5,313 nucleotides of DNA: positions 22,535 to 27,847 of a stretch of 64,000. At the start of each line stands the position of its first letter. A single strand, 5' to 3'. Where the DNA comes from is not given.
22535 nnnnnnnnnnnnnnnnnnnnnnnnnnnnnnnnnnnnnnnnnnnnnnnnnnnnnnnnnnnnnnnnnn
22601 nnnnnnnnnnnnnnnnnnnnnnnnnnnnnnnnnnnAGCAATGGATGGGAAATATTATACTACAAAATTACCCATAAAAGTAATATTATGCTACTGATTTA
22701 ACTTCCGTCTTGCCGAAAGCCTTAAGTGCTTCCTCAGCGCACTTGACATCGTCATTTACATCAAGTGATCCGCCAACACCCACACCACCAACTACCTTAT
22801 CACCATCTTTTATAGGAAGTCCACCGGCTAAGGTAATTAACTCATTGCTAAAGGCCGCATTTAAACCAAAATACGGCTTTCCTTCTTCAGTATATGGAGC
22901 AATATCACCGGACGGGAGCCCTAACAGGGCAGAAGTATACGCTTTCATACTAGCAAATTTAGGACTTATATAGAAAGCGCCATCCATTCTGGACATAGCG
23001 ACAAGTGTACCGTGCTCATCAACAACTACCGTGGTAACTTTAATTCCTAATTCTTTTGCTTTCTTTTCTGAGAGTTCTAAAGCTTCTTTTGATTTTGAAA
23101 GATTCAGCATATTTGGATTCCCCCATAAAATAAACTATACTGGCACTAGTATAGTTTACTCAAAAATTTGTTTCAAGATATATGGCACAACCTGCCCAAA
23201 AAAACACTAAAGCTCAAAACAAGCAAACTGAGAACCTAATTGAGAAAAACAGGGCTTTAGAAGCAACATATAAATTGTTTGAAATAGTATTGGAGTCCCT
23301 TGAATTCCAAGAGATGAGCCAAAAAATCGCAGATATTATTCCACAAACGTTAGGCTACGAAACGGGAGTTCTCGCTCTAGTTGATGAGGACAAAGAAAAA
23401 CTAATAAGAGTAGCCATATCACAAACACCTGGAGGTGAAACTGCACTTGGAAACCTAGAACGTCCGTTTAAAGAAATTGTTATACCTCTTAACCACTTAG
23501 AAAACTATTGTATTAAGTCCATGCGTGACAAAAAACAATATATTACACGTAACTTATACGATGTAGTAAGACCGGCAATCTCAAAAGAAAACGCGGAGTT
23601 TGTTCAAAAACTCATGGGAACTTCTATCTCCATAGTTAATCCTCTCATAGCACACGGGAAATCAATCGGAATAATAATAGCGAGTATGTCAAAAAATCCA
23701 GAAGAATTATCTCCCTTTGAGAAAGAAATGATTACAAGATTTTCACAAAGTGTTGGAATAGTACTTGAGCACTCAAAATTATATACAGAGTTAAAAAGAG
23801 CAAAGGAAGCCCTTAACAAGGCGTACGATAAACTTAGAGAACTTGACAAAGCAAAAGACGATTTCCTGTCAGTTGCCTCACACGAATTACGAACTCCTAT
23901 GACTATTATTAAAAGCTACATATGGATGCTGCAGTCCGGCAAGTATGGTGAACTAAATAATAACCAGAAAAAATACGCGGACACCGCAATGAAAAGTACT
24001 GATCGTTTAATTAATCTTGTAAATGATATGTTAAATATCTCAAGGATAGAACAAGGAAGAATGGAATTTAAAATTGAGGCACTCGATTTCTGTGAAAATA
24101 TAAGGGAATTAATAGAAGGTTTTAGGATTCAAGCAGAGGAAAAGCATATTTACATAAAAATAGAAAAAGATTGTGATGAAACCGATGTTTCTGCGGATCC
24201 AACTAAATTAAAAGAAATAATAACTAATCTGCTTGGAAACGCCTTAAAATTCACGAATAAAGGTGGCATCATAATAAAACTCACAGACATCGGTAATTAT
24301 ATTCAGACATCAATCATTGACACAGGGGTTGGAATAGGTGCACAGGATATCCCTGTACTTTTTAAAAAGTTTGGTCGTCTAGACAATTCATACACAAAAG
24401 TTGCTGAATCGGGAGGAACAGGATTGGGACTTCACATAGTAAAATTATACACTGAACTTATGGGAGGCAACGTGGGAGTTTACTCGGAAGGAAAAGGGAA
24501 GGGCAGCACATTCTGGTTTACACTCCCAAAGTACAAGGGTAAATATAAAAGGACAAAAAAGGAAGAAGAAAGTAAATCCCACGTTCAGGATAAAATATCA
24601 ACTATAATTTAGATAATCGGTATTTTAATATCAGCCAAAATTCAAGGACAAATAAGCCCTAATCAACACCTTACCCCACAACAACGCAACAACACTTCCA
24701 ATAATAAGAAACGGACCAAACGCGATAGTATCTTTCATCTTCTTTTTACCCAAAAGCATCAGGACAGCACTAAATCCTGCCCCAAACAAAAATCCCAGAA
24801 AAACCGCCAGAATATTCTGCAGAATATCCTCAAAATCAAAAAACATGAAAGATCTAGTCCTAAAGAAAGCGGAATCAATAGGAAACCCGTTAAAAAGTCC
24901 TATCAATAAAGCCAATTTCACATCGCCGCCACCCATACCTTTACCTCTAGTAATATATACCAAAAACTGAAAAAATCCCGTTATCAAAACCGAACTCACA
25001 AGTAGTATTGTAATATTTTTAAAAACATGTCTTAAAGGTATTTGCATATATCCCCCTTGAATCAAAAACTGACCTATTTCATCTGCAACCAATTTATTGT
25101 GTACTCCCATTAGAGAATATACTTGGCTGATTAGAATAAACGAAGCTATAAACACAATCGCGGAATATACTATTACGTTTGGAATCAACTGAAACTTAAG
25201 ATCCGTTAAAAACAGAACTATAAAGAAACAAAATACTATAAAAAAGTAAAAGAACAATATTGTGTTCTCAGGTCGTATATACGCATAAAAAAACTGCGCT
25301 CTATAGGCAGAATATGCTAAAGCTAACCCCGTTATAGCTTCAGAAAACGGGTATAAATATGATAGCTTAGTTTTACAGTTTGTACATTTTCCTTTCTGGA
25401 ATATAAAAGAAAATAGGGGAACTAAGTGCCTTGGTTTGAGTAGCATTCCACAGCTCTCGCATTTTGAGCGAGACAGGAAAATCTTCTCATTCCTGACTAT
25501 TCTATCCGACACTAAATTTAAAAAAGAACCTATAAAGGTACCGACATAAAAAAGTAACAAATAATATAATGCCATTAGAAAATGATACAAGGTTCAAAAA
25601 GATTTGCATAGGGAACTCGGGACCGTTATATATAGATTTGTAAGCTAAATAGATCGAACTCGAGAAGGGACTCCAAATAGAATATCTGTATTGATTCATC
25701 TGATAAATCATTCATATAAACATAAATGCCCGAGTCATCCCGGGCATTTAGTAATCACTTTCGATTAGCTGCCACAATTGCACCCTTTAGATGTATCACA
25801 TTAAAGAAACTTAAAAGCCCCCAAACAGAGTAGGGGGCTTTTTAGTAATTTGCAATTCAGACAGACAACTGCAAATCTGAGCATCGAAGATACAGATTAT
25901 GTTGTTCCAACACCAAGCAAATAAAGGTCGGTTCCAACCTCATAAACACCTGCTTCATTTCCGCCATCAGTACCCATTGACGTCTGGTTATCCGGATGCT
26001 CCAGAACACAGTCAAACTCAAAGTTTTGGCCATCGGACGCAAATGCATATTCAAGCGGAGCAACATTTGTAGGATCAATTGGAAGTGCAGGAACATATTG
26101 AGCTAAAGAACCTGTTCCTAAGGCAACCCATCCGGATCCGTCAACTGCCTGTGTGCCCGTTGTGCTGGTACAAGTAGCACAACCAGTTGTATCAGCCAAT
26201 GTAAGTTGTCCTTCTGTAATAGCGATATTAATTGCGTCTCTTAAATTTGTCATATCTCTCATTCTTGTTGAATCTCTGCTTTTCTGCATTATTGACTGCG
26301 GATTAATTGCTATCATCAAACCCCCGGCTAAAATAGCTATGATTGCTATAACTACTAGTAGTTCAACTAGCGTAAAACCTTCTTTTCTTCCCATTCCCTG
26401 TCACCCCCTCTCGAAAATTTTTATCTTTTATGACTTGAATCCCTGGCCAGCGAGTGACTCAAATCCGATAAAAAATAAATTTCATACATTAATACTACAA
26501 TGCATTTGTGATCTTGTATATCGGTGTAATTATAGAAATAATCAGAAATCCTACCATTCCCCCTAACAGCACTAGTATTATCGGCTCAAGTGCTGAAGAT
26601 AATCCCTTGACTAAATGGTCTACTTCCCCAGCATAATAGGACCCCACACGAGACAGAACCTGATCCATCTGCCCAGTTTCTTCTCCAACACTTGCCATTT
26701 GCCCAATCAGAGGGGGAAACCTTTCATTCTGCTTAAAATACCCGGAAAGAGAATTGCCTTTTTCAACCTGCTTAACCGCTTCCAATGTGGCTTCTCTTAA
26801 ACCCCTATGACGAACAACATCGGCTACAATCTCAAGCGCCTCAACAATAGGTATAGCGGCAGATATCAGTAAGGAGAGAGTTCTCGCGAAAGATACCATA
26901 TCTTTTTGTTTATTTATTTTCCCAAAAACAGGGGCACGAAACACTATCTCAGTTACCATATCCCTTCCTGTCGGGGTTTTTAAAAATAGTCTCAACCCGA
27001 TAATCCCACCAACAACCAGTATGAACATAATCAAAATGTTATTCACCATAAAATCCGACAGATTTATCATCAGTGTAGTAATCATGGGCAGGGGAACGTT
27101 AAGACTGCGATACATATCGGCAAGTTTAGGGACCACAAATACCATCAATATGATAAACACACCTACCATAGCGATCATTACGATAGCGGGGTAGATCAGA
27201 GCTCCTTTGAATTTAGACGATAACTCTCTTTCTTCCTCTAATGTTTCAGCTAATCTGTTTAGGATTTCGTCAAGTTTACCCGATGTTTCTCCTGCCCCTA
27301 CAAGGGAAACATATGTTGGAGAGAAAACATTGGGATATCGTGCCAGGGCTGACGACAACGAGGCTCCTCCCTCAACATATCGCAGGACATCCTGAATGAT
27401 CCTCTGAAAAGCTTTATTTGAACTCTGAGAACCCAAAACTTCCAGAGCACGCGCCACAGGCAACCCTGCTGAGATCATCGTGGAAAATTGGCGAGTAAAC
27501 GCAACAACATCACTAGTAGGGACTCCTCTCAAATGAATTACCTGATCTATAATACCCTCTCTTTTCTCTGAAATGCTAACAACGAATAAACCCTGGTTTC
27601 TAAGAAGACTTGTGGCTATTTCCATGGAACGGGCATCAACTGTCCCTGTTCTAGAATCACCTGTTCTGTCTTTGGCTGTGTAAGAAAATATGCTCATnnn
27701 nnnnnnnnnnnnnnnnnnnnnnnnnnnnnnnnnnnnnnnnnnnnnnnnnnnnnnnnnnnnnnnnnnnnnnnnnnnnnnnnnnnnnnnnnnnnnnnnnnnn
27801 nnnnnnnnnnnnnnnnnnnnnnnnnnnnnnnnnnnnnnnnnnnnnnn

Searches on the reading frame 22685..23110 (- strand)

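Call 65: search_protein_families(library=pfam, proteins=[window:22685-23110:-], max_evalue=0.00001)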
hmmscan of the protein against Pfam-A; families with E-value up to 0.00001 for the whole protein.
window:22685-23110:- (141 aa): 1 family
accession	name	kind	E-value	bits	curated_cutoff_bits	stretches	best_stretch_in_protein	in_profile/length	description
PF03928.20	HbpS-like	-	5.2e-28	98.1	25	1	2-129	1-127/128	Haem degrading protein HbpS-like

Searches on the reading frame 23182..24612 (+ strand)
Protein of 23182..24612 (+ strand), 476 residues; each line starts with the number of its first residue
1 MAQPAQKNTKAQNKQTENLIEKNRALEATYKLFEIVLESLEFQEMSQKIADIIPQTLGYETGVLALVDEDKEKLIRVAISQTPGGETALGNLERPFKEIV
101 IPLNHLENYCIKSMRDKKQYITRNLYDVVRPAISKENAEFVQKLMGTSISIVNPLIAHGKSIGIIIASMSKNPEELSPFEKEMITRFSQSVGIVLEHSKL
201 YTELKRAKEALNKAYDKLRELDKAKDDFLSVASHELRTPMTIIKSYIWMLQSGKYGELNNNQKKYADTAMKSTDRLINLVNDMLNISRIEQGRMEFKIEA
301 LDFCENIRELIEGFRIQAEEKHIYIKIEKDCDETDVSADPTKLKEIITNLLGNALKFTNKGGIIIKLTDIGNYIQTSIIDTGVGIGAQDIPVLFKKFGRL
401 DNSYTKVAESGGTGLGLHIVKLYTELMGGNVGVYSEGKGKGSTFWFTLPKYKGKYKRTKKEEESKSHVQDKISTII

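Call 14: search_protein_families(library=pfam, proteins=[window:23182-24612:+], max_evalue=0.01)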
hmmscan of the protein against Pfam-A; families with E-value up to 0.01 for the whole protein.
window:23182-24612:+ (476 aa): 5 families
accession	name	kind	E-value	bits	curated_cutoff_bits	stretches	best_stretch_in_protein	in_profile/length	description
PF02518.31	HATPase_c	-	4.3e-25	88.8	26.4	1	339-450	2-109/111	Histidine kinase-, DNA gyrase B-, and HSP90-like ATPase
PF00512.31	HisKA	-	7.2e-19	68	26.9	1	224-292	1-66/66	His Kinase A (phospho-acceptor) domain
PF13185.12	GAF_2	-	8.8e-06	26.4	28.6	1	40-196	2-136/136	GAF domain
PF13492.12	GAF_3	-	1.2e-05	26.2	27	1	42-197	2-129/129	GAF domain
PF01590.32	GAF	-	0.0067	17.4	22.4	0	42-195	2-133/133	GAF domain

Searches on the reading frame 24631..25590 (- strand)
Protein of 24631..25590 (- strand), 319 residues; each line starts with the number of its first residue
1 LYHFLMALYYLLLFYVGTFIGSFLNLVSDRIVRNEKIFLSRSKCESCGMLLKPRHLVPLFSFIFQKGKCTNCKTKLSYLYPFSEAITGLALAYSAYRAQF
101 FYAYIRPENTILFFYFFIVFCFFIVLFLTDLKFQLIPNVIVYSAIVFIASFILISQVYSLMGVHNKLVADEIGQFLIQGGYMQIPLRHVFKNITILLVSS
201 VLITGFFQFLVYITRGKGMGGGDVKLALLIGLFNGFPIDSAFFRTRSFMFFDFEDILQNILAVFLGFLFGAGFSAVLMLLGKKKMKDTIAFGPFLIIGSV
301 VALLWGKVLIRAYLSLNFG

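Call 14: search_protein_families(library=pfam, proteins=[window:24631-25590:-], max_evalue=0.01)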
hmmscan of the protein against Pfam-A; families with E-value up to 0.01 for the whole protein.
window:24631-25590:- (319 aa): 2 families
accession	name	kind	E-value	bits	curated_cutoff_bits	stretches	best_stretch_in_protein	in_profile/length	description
PF06750.18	A24_N_bact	-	6.9e-25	87.4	23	1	16-97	2-83/84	Bacterial Peptidase A24 N-terminal domain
PF01478.23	Peptidase_A24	-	4.2e-06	27.6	26.5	1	118-273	2-102/104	Type IV leader peptidase family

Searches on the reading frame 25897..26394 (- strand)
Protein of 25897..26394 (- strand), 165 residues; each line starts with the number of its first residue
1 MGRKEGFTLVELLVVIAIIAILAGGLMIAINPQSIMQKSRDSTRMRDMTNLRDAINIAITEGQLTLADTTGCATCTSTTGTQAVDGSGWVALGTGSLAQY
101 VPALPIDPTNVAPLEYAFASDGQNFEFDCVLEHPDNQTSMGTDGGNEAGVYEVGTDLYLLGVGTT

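Call 14: search_protein_families(library=pfam, proteins=[window:25897-26394:-], max_evalue=0.01)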
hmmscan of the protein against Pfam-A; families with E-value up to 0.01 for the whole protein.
window:25897-26394:- (165 aa): 1 family
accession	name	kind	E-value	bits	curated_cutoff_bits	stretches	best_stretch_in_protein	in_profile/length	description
PF07963.17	N_methyl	-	1.9e-08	34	21.2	1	2-27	2-27/27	Prokaryotic N-terminal methylation motif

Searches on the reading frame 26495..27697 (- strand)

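Call 14: search_protein_families(library=pfam, proteins=[window:26495-27697:-], max_evalue=0.01)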
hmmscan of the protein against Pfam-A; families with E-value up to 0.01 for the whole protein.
window:26495-27697:- (400 aa): 1 family
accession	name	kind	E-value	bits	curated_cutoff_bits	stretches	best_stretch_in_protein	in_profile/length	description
PF00482.28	T2SSF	-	3.7e-61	205.1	25.2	2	67-190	1-125/125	Type II secretion system (T2SS), protein F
